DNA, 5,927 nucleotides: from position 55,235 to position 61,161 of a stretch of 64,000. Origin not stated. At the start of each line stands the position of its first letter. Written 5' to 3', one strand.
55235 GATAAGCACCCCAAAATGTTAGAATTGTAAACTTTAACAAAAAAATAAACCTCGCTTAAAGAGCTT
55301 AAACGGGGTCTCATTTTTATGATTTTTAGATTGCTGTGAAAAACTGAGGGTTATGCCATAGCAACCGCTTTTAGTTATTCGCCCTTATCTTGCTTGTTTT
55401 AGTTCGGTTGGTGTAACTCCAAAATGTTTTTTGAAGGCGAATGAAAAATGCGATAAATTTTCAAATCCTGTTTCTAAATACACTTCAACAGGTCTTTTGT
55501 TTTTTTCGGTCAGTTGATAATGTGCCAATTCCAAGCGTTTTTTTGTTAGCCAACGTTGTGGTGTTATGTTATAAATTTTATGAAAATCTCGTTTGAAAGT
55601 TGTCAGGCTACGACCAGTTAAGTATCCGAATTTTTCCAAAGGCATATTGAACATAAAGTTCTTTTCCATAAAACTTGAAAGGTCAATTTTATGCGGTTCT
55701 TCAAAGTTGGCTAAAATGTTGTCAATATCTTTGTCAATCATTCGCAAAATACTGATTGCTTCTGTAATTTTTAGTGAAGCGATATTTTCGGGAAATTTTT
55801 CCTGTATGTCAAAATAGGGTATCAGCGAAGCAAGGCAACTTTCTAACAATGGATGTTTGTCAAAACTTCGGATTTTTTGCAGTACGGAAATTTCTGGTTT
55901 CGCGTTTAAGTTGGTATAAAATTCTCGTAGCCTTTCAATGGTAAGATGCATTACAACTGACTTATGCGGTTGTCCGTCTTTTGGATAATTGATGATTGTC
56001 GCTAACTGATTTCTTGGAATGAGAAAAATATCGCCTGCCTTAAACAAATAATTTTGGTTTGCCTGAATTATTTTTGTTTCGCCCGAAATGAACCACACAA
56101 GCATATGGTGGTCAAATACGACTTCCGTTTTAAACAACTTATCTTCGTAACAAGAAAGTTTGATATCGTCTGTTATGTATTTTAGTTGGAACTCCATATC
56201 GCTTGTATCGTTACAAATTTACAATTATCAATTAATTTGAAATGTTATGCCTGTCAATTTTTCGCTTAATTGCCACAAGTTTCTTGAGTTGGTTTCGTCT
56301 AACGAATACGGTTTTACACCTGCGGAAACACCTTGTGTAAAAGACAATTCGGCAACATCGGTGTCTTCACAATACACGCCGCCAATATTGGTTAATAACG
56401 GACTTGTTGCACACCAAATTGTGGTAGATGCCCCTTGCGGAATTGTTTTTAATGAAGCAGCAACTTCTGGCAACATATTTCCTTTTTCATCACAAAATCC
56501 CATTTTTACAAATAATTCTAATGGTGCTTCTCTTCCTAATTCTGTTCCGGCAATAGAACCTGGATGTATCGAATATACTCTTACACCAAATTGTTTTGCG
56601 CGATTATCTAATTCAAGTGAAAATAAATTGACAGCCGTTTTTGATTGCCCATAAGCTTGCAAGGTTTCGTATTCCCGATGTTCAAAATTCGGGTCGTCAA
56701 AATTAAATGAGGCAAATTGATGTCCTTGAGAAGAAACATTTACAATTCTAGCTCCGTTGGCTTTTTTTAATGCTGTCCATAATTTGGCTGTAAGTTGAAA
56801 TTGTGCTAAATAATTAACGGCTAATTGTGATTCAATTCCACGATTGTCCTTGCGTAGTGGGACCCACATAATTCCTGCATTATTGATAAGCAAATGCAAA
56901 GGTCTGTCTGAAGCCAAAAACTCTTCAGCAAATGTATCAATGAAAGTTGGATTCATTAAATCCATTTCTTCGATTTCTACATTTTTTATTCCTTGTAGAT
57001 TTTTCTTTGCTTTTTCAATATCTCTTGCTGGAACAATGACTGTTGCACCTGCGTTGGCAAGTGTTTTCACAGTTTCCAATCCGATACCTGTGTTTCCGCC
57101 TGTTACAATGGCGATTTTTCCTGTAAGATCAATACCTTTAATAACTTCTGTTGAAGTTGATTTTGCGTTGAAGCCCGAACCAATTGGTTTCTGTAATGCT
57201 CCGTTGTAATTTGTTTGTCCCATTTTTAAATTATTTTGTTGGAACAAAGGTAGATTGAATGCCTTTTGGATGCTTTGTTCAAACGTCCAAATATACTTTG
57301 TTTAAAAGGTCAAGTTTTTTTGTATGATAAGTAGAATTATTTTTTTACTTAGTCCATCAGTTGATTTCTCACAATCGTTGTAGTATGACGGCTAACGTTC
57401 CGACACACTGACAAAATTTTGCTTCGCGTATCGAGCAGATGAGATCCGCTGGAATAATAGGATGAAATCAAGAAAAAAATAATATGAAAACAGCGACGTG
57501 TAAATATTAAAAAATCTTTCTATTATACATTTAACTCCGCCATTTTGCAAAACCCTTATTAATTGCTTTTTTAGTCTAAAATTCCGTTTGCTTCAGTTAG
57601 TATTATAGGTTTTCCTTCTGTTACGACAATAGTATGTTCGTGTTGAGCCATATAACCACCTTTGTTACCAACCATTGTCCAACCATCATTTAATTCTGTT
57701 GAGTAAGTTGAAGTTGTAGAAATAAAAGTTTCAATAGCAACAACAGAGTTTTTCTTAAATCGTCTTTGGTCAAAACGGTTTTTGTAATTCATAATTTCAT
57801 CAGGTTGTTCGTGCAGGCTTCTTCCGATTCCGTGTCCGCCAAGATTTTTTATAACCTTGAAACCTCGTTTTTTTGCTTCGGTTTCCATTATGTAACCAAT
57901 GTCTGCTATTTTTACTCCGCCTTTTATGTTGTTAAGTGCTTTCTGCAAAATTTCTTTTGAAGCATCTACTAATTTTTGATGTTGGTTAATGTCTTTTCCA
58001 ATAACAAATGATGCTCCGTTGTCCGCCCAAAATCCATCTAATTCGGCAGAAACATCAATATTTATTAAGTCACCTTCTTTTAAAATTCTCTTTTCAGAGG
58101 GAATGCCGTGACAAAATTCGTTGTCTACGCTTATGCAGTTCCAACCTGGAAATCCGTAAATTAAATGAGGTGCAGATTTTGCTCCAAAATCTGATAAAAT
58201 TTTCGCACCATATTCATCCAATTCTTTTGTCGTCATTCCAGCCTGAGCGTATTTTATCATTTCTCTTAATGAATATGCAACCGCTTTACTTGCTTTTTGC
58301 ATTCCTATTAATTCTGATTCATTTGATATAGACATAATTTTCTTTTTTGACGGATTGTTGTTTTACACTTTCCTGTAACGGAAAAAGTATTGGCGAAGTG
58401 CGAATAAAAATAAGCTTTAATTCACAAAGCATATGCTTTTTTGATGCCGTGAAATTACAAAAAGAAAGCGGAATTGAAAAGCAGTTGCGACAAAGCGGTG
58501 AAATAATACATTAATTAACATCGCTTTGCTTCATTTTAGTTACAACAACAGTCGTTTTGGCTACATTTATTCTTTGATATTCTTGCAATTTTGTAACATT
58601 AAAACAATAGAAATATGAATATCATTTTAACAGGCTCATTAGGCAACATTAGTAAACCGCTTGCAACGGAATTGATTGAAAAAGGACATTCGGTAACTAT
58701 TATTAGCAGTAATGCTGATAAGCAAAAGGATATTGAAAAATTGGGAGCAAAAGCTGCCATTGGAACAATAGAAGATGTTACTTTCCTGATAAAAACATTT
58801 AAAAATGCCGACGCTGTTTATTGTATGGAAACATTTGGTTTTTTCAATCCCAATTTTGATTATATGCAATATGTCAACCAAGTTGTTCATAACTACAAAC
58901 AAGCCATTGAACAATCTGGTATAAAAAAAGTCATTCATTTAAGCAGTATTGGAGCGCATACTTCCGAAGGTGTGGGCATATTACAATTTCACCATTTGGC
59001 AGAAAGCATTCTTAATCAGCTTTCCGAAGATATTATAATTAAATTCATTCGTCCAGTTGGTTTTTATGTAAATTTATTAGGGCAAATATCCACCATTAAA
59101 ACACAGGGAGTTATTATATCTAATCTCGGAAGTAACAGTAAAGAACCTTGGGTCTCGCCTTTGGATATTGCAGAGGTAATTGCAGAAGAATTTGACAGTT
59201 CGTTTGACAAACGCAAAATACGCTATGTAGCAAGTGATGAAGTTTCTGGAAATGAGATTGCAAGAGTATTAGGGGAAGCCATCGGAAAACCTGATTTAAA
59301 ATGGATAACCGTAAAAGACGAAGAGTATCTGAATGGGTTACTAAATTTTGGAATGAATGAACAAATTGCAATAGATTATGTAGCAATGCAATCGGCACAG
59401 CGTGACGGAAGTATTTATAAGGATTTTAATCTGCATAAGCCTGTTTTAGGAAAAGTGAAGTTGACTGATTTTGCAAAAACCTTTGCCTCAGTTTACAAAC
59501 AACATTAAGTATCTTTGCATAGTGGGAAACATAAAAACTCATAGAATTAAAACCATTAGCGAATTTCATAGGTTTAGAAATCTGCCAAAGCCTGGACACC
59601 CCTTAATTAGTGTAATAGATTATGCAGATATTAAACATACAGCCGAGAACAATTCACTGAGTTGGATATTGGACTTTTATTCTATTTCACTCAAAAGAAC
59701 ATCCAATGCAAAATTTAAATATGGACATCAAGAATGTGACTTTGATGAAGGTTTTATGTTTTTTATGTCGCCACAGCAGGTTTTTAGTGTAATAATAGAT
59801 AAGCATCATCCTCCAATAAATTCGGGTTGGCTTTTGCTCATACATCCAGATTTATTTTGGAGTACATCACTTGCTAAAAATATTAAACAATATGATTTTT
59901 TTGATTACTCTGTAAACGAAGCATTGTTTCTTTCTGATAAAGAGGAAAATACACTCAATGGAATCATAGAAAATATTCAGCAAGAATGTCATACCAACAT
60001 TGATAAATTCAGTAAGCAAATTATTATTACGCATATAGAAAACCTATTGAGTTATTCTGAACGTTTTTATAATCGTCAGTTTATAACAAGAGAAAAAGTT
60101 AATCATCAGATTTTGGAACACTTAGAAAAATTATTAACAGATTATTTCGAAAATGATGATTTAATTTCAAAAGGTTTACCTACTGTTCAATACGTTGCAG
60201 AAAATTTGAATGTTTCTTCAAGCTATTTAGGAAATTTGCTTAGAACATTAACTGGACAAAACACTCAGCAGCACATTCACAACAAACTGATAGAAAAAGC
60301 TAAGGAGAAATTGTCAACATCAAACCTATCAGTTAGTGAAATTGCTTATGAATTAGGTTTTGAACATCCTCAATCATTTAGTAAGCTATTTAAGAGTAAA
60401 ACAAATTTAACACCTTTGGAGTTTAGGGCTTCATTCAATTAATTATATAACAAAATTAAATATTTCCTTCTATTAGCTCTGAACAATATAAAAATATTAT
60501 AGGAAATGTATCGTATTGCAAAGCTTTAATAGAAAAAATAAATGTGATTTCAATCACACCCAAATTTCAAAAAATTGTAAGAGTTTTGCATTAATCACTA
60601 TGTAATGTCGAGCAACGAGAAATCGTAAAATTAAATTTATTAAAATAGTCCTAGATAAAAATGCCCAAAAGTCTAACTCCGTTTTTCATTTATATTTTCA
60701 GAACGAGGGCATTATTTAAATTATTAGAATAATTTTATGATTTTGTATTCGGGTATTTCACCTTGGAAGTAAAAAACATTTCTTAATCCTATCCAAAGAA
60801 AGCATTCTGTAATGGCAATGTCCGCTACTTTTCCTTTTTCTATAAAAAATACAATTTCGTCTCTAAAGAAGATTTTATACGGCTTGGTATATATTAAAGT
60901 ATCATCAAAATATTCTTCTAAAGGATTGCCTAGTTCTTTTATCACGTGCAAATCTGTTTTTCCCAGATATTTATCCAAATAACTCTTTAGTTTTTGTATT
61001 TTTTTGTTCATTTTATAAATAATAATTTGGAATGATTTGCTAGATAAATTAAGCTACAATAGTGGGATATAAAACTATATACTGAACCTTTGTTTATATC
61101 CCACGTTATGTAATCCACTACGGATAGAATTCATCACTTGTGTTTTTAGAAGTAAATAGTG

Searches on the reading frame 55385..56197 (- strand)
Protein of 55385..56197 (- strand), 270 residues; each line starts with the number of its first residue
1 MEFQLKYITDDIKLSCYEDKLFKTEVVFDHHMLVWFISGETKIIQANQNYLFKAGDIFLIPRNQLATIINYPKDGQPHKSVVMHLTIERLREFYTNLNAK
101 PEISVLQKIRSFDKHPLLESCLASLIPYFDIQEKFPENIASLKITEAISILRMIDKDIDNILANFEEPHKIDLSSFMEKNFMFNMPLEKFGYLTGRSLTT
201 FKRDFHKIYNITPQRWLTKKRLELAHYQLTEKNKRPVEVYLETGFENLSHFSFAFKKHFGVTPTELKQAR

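Call 5: search_protein_families(library=pfam, proteins=[window:55385-56197:-], max_evalue=0.01)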
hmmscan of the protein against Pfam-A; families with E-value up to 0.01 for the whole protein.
window:55385-56197:- (270 aa): 3 families
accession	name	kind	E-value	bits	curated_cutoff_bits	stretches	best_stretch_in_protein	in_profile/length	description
PF12833.13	HTH_18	-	5.4e-19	68.7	33.6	1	195-268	6-79/80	Helix-turn-helix domain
PF00165.29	HTH_AraC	-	1.6e-12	47.7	26.6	2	177-218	1-42/42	Bacterial regulatory helix-turn-helix proteins, AraC family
PF22200.2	ExsA_N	-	5.3e-12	46.7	27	1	31-148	1-121/136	ExsA N-terminal regulatory domain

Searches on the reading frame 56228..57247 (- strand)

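Call 5: search_protein_families(library=pfam, proteins=[window:56228-57247:-], max_evalue=0.01)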
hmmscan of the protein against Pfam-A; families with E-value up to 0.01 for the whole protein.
window:56228-57247:- (339 aa): 5 families
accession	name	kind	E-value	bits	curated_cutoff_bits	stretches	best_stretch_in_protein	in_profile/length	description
PF00106.31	adh_short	-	1.4e-31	109.9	26.6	1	44-240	1-189/195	short chain dehydrogenase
PF13561.12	adh_short_C2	-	8.2e-14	52.2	27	1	53-233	6-177/236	Enoyl-(Acyl carrier protein) reductase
PF01370.27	Epimerase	-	2.7e-09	37.3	20.9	1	47-236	2-176/240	NAD dependent epimerase/dehydratase family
PF08659.16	KR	-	4.7e-05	23.8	22.6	1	47-173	4-136/180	KR domain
PF13460.12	NAD_binding_10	-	0.00033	21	27.2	1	50-199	1-120/184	NAD(P)H-binding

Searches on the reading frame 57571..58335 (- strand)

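Call 5: search_protein_families(library=pfam, proteins=[window:57571-58335:-], max_evalue=0.01)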
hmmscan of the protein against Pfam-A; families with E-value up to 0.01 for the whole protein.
window:57571-58335:- (254 aa): 1 family
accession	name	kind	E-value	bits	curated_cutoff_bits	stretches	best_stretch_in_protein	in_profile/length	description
PF00557.29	Peptidase_M24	-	5.7e-39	134.5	23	1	12-240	3-208/208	Metallopeptidase family M24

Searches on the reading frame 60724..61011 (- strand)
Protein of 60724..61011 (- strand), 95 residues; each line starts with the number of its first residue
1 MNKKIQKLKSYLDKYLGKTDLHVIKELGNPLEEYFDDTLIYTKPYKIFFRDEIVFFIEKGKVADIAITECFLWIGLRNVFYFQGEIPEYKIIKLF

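Call 5: search_protein_families(library=pfam, proteins=[window:60724-61011:-], max_evalue=0.01)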
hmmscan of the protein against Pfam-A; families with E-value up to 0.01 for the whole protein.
window:60724-61011:- (95 aa): 0 families

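Call 49: search_protein_families(library=ncbifam, proteins=[window:60724-61011:-], max_evalue=0.1)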
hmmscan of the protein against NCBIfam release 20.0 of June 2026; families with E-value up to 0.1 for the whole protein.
window:60724-61011:- (95 aa): 0 families
